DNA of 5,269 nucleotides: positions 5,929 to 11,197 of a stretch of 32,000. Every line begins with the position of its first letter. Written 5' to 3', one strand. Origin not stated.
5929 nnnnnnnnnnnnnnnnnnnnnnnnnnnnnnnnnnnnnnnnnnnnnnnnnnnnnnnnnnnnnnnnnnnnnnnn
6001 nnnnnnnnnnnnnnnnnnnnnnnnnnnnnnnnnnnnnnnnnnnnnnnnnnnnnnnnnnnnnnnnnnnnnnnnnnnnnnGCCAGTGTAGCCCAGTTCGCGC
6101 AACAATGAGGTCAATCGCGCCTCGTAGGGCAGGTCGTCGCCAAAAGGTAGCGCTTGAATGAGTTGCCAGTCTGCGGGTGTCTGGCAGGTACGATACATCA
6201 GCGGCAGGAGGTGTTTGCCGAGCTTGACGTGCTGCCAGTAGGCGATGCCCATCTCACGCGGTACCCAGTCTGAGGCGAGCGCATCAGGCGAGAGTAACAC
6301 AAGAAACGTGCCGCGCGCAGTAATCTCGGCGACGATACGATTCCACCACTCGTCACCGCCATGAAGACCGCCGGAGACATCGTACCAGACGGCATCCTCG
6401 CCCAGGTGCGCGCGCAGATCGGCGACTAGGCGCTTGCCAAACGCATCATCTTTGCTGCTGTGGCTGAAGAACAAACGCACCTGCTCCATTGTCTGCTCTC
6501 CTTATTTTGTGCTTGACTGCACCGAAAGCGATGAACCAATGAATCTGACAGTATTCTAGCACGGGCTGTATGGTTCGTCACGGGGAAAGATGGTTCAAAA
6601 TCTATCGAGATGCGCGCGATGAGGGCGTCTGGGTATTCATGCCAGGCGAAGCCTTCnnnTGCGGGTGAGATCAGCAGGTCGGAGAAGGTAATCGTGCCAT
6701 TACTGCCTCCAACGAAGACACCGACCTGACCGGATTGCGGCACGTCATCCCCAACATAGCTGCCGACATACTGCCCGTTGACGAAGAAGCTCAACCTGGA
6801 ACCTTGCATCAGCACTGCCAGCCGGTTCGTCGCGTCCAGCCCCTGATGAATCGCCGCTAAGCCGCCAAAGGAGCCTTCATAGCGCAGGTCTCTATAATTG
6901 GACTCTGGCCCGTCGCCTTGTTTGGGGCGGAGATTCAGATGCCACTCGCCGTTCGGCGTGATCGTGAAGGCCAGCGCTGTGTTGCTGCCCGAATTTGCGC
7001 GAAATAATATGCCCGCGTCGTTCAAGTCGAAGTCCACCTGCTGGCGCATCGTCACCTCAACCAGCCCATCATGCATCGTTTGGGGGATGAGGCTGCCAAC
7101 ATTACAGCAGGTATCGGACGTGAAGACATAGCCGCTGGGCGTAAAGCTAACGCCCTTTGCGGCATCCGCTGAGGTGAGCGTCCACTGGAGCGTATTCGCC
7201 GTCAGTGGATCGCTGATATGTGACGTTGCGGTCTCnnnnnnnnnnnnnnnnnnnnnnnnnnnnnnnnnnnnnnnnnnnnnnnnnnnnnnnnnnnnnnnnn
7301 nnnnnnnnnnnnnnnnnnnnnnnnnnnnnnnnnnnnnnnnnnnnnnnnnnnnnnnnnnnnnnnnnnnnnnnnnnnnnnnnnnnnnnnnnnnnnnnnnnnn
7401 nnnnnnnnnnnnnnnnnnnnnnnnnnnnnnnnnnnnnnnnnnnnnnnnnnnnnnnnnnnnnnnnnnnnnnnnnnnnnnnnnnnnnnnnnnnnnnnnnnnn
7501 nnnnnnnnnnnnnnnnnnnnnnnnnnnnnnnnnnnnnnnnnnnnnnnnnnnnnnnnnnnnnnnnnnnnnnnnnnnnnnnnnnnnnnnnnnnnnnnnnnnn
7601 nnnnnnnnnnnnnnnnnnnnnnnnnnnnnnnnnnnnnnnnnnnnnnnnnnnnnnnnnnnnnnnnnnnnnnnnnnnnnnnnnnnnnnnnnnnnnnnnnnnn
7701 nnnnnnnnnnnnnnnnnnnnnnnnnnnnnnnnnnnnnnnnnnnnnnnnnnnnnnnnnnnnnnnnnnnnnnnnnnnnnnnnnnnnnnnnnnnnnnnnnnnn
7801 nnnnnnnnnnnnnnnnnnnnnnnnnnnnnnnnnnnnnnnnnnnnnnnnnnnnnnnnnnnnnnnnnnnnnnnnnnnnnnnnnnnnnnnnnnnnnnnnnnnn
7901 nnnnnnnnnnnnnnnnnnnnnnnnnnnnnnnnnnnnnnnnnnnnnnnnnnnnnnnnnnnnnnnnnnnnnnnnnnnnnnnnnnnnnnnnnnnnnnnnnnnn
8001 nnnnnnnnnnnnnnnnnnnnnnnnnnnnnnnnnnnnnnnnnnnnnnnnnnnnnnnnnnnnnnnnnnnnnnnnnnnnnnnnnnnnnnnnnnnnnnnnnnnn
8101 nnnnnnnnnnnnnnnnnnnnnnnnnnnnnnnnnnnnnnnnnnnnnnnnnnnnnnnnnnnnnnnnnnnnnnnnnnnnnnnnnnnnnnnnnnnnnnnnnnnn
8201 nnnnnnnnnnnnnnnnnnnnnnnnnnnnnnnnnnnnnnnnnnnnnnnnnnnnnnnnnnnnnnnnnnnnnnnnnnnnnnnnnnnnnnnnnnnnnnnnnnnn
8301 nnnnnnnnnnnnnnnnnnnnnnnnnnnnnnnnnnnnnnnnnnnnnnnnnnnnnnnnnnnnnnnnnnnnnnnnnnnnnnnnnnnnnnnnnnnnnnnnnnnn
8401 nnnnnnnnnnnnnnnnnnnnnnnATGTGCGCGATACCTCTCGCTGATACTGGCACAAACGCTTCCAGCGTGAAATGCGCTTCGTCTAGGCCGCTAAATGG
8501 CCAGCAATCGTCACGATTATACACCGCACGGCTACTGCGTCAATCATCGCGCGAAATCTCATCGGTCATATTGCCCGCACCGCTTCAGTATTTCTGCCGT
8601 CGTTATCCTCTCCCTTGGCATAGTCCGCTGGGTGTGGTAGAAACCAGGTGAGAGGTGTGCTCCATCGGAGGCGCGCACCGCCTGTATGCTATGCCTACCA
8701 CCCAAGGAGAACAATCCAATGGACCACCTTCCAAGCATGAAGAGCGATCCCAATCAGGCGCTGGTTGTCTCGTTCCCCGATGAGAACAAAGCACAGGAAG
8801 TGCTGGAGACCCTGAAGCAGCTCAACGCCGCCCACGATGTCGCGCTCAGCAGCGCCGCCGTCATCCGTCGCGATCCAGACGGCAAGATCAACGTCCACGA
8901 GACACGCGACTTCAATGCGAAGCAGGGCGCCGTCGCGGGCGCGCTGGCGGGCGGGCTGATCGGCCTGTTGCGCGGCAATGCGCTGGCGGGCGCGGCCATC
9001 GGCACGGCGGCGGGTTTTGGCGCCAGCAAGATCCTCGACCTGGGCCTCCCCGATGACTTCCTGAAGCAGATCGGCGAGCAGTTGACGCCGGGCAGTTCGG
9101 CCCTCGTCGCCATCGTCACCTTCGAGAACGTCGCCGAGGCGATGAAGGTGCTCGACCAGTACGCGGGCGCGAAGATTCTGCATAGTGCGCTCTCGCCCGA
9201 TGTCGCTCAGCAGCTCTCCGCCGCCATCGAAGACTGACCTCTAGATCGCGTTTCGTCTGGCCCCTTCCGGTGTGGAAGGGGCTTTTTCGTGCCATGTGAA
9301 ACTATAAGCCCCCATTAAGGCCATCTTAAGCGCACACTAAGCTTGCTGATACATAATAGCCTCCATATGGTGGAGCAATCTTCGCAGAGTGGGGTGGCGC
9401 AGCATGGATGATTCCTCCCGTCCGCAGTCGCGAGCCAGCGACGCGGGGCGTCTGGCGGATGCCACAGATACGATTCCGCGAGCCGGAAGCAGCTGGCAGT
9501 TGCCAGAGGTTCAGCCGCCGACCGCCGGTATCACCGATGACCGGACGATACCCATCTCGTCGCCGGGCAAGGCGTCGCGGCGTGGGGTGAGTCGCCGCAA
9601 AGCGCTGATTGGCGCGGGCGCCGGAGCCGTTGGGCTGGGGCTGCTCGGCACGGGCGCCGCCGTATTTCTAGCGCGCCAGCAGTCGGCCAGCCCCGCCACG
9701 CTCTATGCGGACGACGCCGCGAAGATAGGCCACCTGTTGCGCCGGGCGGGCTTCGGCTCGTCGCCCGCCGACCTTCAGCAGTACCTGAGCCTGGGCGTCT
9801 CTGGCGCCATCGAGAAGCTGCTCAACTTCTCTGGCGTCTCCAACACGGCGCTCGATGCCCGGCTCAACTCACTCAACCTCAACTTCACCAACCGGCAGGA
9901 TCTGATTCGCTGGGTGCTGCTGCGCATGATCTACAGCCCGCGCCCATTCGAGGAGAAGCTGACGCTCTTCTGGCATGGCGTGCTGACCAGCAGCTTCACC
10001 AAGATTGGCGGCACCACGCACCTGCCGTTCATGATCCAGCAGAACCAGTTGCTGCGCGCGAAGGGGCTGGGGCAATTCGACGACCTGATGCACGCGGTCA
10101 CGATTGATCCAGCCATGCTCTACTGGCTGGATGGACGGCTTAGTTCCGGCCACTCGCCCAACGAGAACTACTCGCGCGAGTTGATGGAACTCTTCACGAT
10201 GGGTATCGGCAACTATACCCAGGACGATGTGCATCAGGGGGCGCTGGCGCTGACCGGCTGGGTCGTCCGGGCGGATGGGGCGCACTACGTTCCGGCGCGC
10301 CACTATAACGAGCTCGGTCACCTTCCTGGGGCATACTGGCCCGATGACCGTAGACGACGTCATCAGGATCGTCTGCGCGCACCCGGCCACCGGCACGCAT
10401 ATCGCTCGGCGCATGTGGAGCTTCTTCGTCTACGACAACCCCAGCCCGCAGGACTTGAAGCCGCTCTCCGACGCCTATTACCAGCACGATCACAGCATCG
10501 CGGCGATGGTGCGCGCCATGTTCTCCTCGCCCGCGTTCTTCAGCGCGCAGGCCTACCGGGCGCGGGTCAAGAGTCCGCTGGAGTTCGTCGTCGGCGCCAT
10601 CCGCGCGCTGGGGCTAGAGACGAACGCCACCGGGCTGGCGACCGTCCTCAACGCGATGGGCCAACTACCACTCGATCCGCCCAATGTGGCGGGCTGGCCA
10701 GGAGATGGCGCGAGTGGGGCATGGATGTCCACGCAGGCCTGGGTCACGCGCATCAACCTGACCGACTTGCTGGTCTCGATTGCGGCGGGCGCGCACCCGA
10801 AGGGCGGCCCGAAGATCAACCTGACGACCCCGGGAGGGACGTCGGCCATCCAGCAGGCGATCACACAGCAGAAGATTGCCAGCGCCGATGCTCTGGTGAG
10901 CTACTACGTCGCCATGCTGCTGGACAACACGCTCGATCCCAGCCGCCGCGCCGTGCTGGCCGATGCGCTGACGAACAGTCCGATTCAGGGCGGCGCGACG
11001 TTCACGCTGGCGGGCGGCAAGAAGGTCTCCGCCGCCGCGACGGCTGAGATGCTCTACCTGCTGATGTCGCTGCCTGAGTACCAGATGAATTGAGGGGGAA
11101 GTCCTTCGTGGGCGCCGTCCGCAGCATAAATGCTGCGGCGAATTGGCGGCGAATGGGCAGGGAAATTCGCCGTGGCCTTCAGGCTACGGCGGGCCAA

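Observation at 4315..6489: TIR-TPR fusion protein: second TIR effector in the window, coupled to a ~15-unit TPR array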

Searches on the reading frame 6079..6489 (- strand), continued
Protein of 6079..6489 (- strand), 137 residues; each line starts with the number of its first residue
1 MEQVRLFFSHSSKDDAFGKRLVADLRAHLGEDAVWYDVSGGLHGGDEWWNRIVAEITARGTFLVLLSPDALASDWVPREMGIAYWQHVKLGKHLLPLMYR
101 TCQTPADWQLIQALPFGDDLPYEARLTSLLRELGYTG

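Call 85: find_homologous_proteins(query=A6, max_evalue=0.00001)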
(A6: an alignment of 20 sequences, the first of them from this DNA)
Query A6 (20 sequences) (137 aa, profile of the alignment): 290 proteins with E <= 0.00001 among 1941 candidates; the best 120 are listed.
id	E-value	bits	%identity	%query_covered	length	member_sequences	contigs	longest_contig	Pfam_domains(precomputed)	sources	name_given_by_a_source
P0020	5.5e-57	209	55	95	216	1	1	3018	PF13676.12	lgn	-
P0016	7.9e-57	209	51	90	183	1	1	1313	PF13676.12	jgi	jgi:hypothetical protein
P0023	8.4e-57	209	54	95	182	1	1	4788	PF13676.12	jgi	jgi:TIR domain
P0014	2.3e-56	207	55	99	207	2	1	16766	PF13676.12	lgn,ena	-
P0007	1.8e-54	201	67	93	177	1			PF13676.12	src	-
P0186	8.8e-54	199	53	99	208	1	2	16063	PF13676.12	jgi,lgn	jgi:hypothetical protein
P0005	5.8e-53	196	72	96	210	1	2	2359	PF13676.12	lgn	-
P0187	1.3e-50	189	57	82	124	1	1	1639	PF13676.12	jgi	jgi:hypothetical protein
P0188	4.4e-47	177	60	82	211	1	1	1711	PF01582.26,PF13676.12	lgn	-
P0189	7.9e-44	167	71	69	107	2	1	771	PF13676.12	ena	-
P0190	9.5e-43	163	54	72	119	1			PF13676.12,PF08937.17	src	-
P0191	1.8e-42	162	55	72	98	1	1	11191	PF01582.26,PF13676.12,PF08937.17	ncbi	ncbi:MAG TPA: toll/interleukin-1 receptor domain-containing protein, partial [Ktedonobacterales bact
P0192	2.0e-42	162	58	74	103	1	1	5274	PF13676.12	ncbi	ncbi:MAG TPA: toll/interleukin-1 receptor domain-containing protein, partial [Ktedonobacteraceae bac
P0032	2.8e-42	162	42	76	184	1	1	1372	PF01582.26,PF13676.12,PF08937.17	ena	-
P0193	3.3e-41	158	42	79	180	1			PF01582.26,PF13676.12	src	-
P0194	4.5e-40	155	41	76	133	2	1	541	PF01582.26,PF13676.12,PF08937.17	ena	-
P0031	6.8e-40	154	37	96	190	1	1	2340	PF01582.26,PF13676.12,PF08937.17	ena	-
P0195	2.9e-39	152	39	79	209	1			PF01582.26,PF13676.12,PF08937.17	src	-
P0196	8.4e-39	150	40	96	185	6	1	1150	PF01582.26,PF13676.12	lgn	-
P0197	1.3e-38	150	35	95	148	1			PF01582.26,PF13676.12,PF08937.17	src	-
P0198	6.5e-38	148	45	74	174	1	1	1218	PF01582.26,PF13676.12,PF08937.17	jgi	-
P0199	1.5e-37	146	38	76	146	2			PF01582.26,PF13676.12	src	-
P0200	1.9e-37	146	44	76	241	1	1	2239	PF01582.26,PF13676.12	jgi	-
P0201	2.8e-37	145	36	79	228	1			PF01582.26,PF13676.12,PF08937.17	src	-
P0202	5.6e-37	145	38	76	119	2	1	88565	PF01582.26,PF13676.12,PF08937.17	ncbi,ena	-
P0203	7.8e-37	144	40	75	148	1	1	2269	PF01582.26,PF13676.12,PF08937.17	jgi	jgi:hypothetical protein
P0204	1.0e-36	144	36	77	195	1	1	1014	PF01582.26,PF13676.12,PF08937.17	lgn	-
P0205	1.9e-36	143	38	76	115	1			PF01582.26,PF13676.12,PF08937.17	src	-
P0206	2.9e-36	142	36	94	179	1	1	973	PF01582.26,PF13676.12,PF08937.17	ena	-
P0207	5.3e-36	141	42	77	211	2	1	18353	PF01582.26,PF13676.12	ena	-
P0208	7.1e-36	141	53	71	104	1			PF13676.12,PF08937.17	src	-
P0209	1.6e-35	140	41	80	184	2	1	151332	PF01582.26,PF13676.12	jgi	jgi:hypothetical protein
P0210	3.0e-35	139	39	95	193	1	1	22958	PF01582.26,PF13676.12,PF08937.17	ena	-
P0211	3.2e-35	139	40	80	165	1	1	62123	PF01582.26,PF13676.12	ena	-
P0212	4.4e-35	138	37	96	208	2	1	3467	PF01582.26,PF13676.12,PF08937.17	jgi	-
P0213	5.3e-35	138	39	76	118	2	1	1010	PF01582.26,PF13676.12,PF08937.17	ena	-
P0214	6.2e-35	138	40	76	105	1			PF01582.26,PF13676.12,PF08937.17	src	-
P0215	1.7e-34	136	42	74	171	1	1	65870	PF01582.26,PF13676.12,PF08937.17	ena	-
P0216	2.1e-34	136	40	76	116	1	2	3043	PF01582.26,PF13676.12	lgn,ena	-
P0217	2.5e-34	136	39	76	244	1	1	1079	PF01582.26,PF13676.12,PF08937.17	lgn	-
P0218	3.5e-34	135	38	72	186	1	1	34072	PF01582.26,PF13676.12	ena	-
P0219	4.4e-34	135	33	84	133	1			PF01582.26,PF13676.12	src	-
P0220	5.9e-34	135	40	76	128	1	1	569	PF01582.26,PF13676.12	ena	-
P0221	6.0e-34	135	41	74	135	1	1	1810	PF01582.26,PF13676.12,PF08937.17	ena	-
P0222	8.9e-34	134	37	95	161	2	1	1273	PF01582.26,PF13676.12,PF08937.17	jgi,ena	-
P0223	1.4e-33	134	74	53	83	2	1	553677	PF13676.12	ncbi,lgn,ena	-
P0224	2.2e-33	133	41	76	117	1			PF01582.26,PF13676.12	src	-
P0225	5.0e-33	132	69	60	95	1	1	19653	PF13676.12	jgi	jgi:hypothetical protein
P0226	1.8e-32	130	36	95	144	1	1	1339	PF01582.26,PF13676.12,PF08937.17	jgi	jgi:hypothetical protein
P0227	1.9e-32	130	39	74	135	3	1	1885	PF01582.26,PF13676.12,PF08937.17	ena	-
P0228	3.8e-32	129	39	74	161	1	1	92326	PF01582.26,PF13676.12,PF08937.17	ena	-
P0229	4.2e-32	129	39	80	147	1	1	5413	PF01582.26,PF13676.12,PF08937.17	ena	-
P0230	6.3e-32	128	34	77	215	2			PF01582.26,PF13676.12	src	-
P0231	1.5e-31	127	42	72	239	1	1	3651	PF01582.26,PF13676.12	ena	-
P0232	4.2e-31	125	39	74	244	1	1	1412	PF01582.26,PF13676.12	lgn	-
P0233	4.3e-31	125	41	73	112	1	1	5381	PF01582.26,PF13676.12,PF08937.17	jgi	jgi:hypothetical protein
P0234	4.7e-31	125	39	95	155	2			PF01582.26,PF13676.12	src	-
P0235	8.7e-31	124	38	96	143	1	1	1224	PF01582.26,PF13676.12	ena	-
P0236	1.2e-30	124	41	74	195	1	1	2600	PF01582.26,PF13676.12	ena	-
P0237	2.2e-30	123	36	91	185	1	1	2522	PF01582.26,PF13676.12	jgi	jgi:hypothetical protein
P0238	3.2e-30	123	37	96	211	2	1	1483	PF01582.26,PF13676.12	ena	-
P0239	4.0e-30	122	40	96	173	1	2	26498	PF01582.26,PF13676.12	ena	-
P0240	4.3e-29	119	42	74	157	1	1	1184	PF01582.26,PF13676.12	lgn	-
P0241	5.6e-29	119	45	77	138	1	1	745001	PF01582.26,PF13676.12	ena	-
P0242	6.6e-29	118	36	97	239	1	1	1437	PF01582.26,PF13676.12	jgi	jgi:hypothetical protein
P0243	7.8e-29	118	64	47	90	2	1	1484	PF13676.12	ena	-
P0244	1.3e-28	117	37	97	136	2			PF01582.26,PF13676.12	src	-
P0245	1.7e-28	117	37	95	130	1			PF01582.26,PF13676.12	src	-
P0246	3.9e-28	116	39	97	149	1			PF01582.26,PF13676.12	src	-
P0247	7.7e-28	115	37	97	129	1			PF01582.26,PF13676.12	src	-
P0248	8.2e-28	115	38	97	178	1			PF01582.26,PF13676.12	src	-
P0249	6.7e-27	112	38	74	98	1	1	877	PF01582.26,PF13676.12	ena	-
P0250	7.9e-27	112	49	58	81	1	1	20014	PF01582.26,PF13676.12,PF08937.17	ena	-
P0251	2.7e-26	110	37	97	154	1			PF01582.26,PF13676.12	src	-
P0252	4.1e-26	109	36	96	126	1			PF01582.26,PF13676.12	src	-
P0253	7.5e-26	108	37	83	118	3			PF01582.26,PF13676.12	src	-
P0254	1.3e-25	108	36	73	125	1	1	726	PF01582.26,PF13676.12,PF08937.17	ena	-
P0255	4.2e-25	106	39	74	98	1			PF01582.26,PF13676.12,PF08937.17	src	-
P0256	4.7e-25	106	41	73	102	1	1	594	PF01582.26,PF13676.12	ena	-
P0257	4.8e-25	106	36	74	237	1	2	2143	PF01582.26,PF13676.12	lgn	-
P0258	6.4e-25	105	45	69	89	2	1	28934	PF01582.26,PF13676.12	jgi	jgi:hypothetical protein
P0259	9.3e-25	105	43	69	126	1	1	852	PF13676.12,PF08937.17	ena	-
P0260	1.1e-23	101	35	85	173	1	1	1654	PF01582.26,PF13676.12,PF08937.17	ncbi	ncbi:MAG TPA: toll/interleukin-1 receptor domain-containing protein, partial [Ktedonobacteraceae bac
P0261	1.1e-23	101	36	50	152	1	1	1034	PF01582.26,PF13676.12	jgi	jgi:hypothetical protein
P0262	1.2e-23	101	32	87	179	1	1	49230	PF01582.26,PF13676.12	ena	-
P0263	1.2e-23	101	37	80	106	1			PF01582.26,PF13676.12,PF08937.17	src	-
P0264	1.7e-23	101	47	61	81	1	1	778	PF01582.26,PF13676.12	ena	-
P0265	5.3e-23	99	43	58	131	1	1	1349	PF01582.26,PF13676.12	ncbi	-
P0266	7.7e-23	99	48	58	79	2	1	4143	PF01582.26,PF13676.12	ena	-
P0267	1.1e-22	98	40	70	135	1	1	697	PF01582.26,PF13676.12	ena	-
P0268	1.3e-22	98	44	55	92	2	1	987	PF01582.26,PF13676.12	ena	-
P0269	2.1e-22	97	37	74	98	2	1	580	PF01582.26,PF13676.12,PF08937.17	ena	-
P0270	3.2e-22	97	33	91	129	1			PF01582.26,PF13676.12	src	-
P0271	5.6e-22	96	33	80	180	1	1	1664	PF01582.26,PF13676.12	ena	-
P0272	6.1e-22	96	48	58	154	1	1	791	PF01582.26,PF13676.12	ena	-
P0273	6.3e-22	96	42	68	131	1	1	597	PF01582.26,PF13676.12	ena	-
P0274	1.4e-21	95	39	58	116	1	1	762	PF01582.26,PF13676.12,PF08937.17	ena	-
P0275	5.3e-21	93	32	96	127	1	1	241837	PF01582.26,PF13676.12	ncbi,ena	-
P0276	7.0e-21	92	35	69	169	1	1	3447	PF01582.26,PF13676.12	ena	-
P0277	1.7e-20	91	33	96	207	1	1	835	PF01582.26,PF13676.12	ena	-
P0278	2.7e-20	90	34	71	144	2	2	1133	PF01582.26,PF13676.12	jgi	-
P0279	2.8e-20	90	32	94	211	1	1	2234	PF01582.26,PF13676.12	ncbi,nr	ncbi:MAG TPA: toll/interleukin-1 receptor domain-containing protein, partial [Anaerolineales bacteri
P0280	3.3e-20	90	43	55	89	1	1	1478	PF01582.26,PF13676.12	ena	-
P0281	5.2e-20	90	38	72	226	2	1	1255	PF13676.12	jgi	jgi:hypothetical protein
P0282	8.5e-20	89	44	55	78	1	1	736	PF01582.26,PF13676.12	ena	-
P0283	1.2e-19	88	30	82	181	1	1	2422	PF01582.26,PF13676.12,PF10137.15,PF08937.17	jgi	jgi:hypothetical protein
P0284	1.7e-19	88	34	74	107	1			PF01582.26,PF13676.12,PF10137.15,PF08937.17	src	-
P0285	2.1e-19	88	45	57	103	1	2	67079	PF01582.26,PF13676.12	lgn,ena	-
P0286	4.9e-19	86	35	74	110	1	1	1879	PF01582.26,PF13676.12,PF08937.17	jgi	jgi:hypothetical protein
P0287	6.0e-19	86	37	85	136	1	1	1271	PF01582.26,PF13676.12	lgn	-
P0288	6.6e-19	86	35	96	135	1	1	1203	PF01582.26,PF13676.12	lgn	-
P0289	8.4e-19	86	41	51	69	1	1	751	PF01582.26,PF13676.12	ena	-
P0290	1.1e-18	85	33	68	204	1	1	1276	PF01582.26,PF13676.12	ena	-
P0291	2.5e-18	84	38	77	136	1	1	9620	PF13676.12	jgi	jgi:hypothetical protein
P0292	1.7e-17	81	39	75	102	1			PF13676.12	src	-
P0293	3.7e-17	80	36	69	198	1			PF01582.26,PF13676.12,PF08937.17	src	-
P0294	6.8e-17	79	46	47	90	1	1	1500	PF13676.12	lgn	-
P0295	2.2e-16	78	34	77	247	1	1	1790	PF01582.26,PF13676.12,PF08937.17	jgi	jgi:TIR domain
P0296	7.4e-16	76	35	69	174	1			PF01582.26,PF13676.12,PF08937.17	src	-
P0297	2.3e-15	75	36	62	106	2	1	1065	PF01582.26,PF13676.12,PF08937.17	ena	-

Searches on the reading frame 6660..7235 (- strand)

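Call 89: search_protein_families(library=pfam, proteins=[window:6660-7235:-], max_evalue=5)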
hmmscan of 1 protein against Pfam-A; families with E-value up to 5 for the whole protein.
seq(192 aa): 2 families
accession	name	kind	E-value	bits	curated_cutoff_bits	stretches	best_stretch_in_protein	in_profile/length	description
PF13364.12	BetaGal_ABD2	-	0.0057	17.8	23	1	91-169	13-82/112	Beta-galactosidase second all-beta domain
PF13385.13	Laminin_G_3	-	0.0081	16.7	27.6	1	87-180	45-126/151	Concanavalin A-like lectin/glucanases superfamily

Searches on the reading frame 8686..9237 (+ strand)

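Call 6: search_protein_families(library=pfam, proteins=[window:8686-9237:+], max_evalue=0.001)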
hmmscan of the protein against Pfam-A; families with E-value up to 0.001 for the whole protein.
window:8686-9237:+ (183 aa): 1 family
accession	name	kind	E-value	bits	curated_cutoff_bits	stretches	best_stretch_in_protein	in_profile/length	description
PF06897.17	DUF1269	-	1.4e-16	61.1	26.9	1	82-181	1-99/100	Protein of unknown function (DUF1269)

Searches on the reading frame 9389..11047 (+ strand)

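Call 6: search_protein_families(library=pfam, proteins=[window:9389-11047:+], max_evalue=0.001)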
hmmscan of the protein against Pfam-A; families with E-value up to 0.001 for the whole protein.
window:9389-11047:+ (552 aa): 1 family
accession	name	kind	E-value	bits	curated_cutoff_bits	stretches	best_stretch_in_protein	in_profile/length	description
PF08811.16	DUF1800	-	2.9e-54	185.3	26.1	1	115-307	1-210/419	Protein of unknown function (DUF1800)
